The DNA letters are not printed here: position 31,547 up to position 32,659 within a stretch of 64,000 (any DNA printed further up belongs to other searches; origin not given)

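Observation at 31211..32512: ComEC/Rec2-type metallo-beta-lactamase domain protein in a eukaryotic nuclear genome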

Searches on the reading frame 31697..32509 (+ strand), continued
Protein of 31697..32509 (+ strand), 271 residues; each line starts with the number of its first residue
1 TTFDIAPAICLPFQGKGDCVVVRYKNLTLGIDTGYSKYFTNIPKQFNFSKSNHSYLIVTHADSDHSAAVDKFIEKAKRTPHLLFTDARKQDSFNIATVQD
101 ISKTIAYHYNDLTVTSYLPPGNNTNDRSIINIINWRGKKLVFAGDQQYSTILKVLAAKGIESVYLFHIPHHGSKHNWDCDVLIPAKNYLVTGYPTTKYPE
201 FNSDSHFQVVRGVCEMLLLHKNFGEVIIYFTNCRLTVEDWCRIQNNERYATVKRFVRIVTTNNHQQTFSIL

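Call 47: search_solved_structures(query=A3, max_evalue=0.001, show_alignments=3)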
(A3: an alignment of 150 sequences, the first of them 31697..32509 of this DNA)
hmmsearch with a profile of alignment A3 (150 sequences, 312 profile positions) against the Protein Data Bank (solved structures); distinct sequences matched with E-value up to 0.001: 109 (the best 60 are shown).
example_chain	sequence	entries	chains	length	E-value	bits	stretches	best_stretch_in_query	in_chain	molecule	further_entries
9ic4_A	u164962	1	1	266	3.7e-57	196.8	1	36-284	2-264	Competence protein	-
30bt_A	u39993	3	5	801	1.7e-56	194.7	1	12-284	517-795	Beta-lactamase-like domain | ComEC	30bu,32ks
9vc6_A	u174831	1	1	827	2.4e-54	187.6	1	21-280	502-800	Competence protein ComEC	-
9vcf_A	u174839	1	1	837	1.3e-34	122.7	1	32-286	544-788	DNA internalization-related competence protein ComEC/Rec2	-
9vcb_A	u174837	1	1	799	1.4e-34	122.7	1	31-286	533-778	DNA internalization-related competence protein ComEC/Rec2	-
12qj_A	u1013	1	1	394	6.9e-34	120.4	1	37-266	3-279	Choline binding protein E CbpE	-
1wra_A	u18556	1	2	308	4.7e-33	117.7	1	36-263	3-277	Teichoic acid phosphorylcholine esterase/choline binding protein E (cbpE)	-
9vc9_A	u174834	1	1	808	7.9e-33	116.9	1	16-287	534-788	Dna internalization-related competence protein rec2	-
2bib_A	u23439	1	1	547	1.4e-32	116.1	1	35-265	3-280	TEICHOIC ACID PHOSPHORYLCHOLINE ESTERASE/ CHOLINE BINDING PROTEIN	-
8yhd_H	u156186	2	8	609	1.9e-13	53.2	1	48-193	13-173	a protein | Cas14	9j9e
8yhe_H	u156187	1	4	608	1.3e-11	47.3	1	48-193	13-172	protein structure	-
2i7t_A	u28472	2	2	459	1.1e-10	44.2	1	50-206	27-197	Cleavage and polyadenylation specificity factor 73 kDa subunit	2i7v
6m8q_A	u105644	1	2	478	1.2e-10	44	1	50-206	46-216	Cleavage and polyadenylation specificity factor subunit 3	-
8t1q_A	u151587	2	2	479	1.2e-10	44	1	50-206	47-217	Cleavage and polyadenylation specificity factor subunit 3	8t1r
6v4x_H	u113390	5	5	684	1.4e-10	43.8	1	50-206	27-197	Cleavage and polyadenylation specificity factor subunit 3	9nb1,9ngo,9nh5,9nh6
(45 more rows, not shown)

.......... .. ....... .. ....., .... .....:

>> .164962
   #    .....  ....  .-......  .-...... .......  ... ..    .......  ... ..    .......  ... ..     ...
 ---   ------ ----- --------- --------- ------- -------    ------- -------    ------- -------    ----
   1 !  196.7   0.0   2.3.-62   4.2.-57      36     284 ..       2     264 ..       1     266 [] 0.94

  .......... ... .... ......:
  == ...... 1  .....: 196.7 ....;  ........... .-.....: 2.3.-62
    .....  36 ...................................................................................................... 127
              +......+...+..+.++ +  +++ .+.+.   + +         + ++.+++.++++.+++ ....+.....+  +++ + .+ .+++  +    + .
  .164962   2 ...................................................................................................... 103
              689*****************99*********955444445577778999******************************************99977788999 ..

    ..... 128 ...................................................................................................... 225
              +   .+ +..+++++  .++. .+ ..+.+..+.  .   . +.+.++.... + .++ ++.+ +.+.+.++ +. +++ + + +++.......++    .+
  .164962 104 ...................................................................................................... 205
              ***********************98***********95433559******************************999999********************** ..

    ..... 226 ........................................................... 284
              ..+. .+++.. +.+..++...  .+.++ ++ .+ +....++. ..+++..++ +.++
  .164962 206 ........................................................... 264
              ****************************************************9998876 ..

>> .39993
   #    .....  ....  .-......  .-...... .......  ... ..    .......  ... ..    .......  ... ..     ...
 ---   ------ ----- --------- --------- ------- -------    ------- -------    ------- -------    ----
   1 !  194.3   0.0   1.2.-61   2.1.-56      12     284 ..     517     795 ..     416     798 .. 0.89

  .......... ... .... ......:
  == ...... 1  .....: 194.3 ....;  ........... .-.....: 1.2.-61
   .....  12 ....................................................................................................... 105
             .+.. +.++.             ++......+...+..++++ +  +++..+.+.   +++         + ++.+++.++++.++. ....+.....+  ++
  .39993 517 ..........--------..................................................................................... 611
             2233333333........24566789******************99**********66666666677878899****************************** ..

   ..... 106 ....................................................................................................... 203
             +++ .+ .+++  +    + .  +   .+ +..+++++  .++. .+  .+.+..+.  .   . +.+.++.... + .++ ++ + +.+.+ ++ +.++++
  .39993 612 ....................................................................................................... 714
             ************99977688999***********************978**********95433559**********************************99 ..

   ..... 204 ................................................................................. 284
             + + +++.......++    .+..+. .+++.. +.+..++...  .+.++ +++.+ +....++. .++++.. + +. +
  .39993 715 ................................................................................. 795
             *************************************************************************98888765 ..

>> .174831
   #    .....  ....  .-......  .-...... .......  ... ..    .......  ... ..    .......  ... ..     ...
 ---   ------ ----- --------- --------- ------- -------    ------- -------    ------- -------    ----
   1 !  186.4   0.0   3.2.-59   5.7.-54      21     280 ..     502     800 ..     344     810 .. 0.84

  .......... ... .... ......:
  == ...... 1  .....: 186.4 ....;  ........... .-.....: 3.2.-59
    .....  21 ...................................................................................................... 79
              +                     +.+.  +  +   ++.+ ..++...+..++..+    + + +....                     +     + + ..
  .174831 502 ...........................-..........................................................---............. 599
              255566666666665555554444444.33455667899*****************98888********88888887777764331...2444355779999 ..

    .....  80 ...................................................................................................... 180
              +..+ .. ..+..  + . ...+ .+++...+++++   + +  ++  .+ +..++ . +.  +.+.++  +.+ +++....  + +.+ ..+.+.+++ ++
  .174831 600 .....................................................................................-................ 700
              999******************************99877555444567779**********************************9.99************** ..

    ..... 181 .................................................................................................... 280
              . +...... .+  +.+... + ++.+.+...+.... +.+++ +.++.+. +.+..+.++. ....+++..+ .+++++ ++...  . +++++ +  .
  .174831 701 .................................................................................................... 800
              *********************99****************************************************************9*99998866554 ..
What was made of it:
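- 31706..32509 (+): ComEC-type metallo-beta-lactamase fold domain (residues 166-433). The profile of the hits matches ComEC chains at E 1e-54 to 1e-57 (call 47).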

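Call 49: fold_search(model_id=the predicted structure, library=viral)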
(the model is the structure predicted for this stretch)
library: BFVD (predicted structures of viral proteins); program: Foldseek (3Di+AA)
matches with E <= 10: 813; with E <= 0.001: 9
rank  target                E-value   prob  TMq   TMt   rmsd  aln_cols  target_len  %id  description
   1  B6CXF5                5.8e-09  1.00  0.62  0.20   4.7       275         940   16  (no name in the UniProt tables at hand)
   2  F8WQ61                6.0e-07  1.00  0.49  0.43   6.8       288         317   13  (no name in the UniProt tables at hand)
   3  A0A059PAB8            2.6e-06  1.00  0.40  0.50  10.4       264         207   13  Putative hydrolase [Leuconostoc phage LN03]
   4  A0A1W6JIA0            2.8e-06  1.00  0.40  0.45  10.9       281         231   12  Metallo-beta-lactamase domain-containing protein [Lactococcus phage AM6]
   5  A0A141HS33            5.9e-06  1.00  0.48  0.55   6.5       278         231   14  (no name in the UniProt tables at hand)
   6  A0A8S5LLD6            2.0e-05  1.00  0.37  0.23  17.5       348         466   11  Putative exonuclease [Siphoviridae sp. ctKcB20]
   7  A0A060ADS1            3.5e-05  1.00  0.32  0.37  11.8       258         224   12  Metallo-beta-lactamase domain protein [Enterococcus phage IME-EFm1]
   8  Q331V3                3.2e-04  1.00  0.38  0.43   8.2       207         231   12  (no name in the UniProt tables at hand)
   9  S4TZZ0                4.3e-04  1.00  0.34  0.45   4.0       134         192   15  (no name in the UniProt tables at hand)
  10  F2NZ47                1.1e-02  1.00  0.35  0.27   7.6       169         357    9  Complete DpAV4 genome [Diadromus pulchellus ascovirus 4a]
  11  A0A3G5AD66            1.7e-02  0.77  0.35  0.18  11.2       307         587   12  MBL fold metallo-hydrolase [Hyperionvirus sp.]
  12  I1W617                5.0e-02  0.97  0.24  0.55   4.9        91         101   15  (no name in the UniProt tables at hand)
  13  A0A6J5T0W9            1.4e-01  0.11  0.13  0.08  17.7       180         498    8  Uncharacterized protein [uncultured Caudovirales phage]
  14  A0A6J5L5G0            1.5e-01  0.89  0.15  0.48   7.6        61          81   13  Uncharacterized protein [uncultured Caudovirales phage]
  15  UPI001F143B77         1.6e-01  0.11  0.20  0.18  17.3       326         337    8  (no name look-up for this kind of identifier)
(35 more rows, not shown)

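Call 54: list_cluster_members(proteins=[P0081, P0124, P0191, P0195, P0052, P0074, P0066, P0023, P0017, P0064])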
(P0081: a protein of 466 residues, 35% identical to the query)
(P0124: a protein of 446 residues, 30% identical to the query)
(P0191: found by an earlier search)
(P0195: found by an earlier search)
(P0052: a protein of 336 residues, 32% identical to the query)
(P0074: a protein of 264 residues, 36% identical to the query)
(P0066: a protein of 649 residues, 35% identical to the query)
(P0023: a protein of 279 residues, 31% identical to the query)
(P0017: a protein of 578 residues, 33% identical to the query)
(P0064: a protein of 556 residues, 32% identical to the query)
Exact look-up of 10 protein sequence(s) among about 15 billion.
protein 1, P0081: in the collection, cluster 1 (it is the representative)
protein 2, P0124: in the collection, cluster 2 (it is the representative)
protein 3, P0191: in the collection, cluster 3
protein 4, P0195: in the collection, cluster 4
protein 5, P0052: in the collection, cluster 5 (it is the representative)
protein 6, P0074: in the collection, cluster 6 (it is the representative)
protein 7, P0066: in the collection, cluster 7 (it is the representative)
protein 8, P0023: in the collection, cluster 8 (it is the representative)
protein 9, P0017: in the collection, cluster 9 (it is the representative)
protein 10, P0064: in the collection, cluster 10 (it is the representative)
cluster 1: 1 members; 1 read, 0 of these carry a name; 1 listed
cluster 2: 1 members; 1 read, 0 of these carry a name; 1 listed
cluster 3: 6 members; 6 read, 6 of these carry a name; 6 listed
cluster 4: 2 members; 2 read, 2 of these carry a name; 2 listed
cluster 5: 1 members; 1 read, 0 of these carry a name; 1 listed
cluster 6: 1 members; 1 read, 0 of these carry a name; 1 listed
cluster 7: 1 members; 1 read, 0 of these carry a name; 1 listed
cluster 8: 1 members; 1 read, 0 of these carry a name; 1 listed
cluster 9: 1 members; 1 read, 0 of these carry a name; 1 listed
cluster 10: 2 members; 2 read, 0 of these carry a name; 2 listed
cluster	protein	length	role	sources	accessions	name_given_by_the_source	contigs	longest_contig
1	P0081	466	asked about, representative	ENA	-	-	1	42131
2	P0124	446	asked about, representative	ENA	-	-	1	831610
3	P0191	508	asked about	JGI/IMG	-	hypothetical protein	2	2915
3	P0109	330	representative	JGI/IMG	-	hypothetical protein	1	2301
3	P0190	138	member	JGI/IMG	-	hypothetical protein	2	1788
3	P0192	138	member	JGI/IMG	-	hypothetical protein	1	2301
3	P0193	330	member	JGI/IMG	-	hypothetical protein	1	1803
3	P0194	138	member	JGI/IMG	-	hypothetical protein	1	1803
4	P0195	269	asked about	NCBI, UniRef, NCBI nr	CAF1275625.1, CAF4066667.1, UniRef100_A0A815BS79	unnamed protein product [Didymodactylos carnosus] | Metallo-beta-lactamase domain-containing protein n=2 Tax=Didymodactylos carnosus ...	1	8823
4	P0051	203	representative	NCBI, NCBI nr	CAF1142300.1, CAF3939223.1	unnamed protein product [Didymodactylos carnosus]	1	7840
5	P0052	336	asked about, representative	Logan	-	-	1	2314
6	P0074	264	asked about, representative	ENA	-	-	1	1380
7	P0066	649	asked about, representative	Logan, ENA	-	-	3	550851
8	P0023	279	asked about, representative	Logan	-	-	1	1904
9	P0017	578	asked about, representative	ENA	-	-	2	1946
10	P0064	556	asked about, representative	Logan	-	-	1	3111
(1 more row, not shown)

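Call 55: find_encoding_contigs(protein=P0124, flank=10000, max_places=2)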
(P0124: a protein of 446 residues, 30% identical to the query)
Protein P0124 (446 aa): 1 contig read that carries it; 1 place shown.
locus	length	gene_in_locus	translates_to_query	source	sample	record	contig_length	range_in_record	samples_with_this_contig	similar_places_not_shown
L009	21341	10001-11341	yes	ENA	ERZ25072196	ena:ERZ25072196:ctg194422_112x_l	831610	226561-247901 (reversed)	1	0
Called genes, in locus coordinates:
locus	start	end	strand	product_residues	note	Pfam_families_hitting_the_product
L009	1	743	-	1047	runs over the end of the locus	PF00595:PDZ, PF13180:PDZ_2 (faint), PF00595:PDZ, PF17820:PDZ_6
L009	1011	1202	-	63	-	-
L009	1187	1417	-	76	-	-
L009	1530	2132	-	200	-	-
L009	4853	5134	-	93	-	-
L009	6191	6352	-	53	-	-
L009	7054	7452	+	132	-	-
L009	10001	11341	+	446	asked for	PF00753:Lactamase_B (weak)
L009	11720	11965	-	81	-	-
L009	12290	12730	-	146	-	-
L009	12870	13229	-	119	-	PF00595:PDZ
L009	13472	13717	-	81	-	-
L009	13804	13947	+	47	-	-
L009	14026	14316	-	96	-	PF00595:PDZ, PF13180:PDZ_2, PF17820:PDZ_6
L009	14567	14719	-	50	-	-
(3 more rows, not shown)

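Call 56: find_encoding_contigs(protein=P0016, flank=10000, max_places=2)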
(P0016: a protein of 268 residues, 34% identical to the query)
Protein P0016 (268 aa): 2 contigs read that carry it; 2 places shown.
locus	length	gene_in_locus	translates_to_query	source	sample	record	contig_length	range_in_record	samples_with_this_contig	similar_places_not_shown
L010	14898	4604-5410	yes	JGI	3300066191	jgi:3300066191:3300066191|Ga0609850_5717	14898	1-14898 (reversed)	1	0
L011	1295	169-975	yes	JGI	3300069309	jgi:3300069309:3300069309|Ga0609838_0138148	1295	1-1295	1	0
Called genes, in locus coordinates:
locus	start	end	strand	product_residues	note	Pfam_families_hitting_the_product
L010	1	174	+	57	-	?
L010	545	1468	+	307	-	-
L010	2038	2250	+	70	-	-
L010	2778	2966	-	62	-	-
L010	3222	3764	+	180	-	-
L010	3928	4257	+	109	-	-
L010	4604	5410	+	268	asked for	-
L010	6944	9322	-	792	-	PF00535:Glycos_transf_2 (faint)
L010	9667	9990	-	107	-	-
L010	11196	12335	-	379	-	-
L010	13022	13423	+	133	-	PF00240:ubiquitin, PF10302:Dsc3_N (faint), PF10790:DUF2604 (faint), PF11976:Rad60-SLD, PF13881:Rad60-SLD_2 (faint), PF14560:Ubiquitin_2 (faint), PF00240:ubiquitin, PF11976:Rad60-SLD, +2 more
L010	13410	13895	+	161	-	-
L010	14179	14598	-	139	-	-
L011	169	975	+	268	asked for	-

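Call 59: find_homologous_proteins(query=A5, max_evalue=0.00001)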
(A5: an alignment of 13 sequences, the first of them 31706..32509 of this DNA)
Query A5 (13 sequences) (268 aa, profile of the alignment): 35 proteins with E <= 0.00001 among 1773 candidates.
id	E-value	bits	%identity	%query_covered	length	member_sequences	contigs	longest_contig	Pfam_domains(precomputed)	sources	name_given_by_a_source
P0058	1.1e-89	318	22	68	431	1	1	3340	-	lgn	-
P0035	1.8e-88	314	27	68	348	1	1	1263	-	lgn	-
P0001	2.8e-71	258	100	100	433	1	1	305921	-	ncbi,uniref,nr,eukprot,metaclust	ncbi:predicted protein [Naegleria gruberi]|uniref:Predicted protein n=1 Tax=Naegleria gruberi TaxID=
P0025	1.1e-66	243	26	67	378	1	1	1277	-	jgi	-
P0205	6.7e-13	67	25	29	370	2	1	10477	PF02387.21,PF00753.34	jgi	-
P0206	5.3e-12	64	29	23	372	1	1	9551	PF00753.34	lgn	-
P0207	3.8e-11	61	28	29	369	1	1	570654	PF00753.34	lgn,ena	-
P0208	4.5e-11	61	18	59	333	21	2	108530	PF12706.14,PF23023.2,PF00753.34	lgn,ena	-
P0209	6.1e-11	60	23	60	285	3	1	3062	PF00753.34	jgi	-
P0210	1.3e-10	59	30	29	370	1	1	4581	PF00753.34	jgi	jgi:ribonuclease BN (tRNA processing enzyme)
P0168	1.4e-10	59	23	60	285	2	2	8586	PF00753.34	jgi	jgi:competence protein ComEC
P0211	6.3e-10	57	23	26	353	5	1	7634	PF00753.34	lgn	-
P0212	4.4e-9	54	26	49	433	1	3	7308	-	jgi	jgi:hypothetical protein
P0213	4.4e-9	54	28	40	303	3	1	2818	PF00753.34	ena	-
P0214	6.9e-9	53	22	59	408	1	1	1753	PF00753.34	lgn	-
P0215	1.1e-8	53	24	63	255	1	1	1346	PF00753.34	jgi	-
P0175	1.3e-8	53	25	19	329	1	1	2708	PF12706.14,PF23023.2,PF00753.34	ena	-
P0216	2.0e-8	52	31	27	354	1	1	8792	PF00753.34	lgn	-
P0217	2.7e-8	51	26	61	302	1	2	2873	PF00753.34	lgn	-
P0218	6.4e-8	50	20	59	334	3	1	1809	PF12706.14,PF23023.2,PF00753.34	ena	-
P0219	2.0e-7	49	29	17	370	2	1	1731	PF23023.2,PF00753.34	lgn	-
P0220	3.1e-7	48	32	18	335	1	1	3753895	PF00753.34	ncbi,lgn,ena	-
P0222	3.2e-7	48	36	19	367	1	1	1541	PF00753.34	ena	-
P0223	3.3e-7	48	29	23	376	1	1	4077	PF12706.14,PF00753.34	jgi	jgi:beta-lactamase superfamily II metal-dependent hydrolase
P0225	4.0e-7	48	27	29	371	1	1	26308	PF00753.34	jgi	jgi:hypothetical protein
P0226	5.1e-7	47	21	28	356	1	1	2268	PF00753.34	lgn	-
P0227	1.4e-6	46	23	32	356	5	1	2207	PF00753.34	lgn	-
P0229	1.9e-6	45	36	15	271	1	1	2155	PF00753.34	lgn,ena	-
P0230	2.6e-6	45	32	20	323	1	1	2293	PF00753.34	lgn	-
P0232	4.8e-6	44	23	45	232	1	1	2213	PF00753.34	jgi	jgi:competence protein ComEC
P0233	5.5e-6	44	22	60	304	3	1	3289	PF12706.14,PF00753.34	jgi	jgi:competence protein ComEC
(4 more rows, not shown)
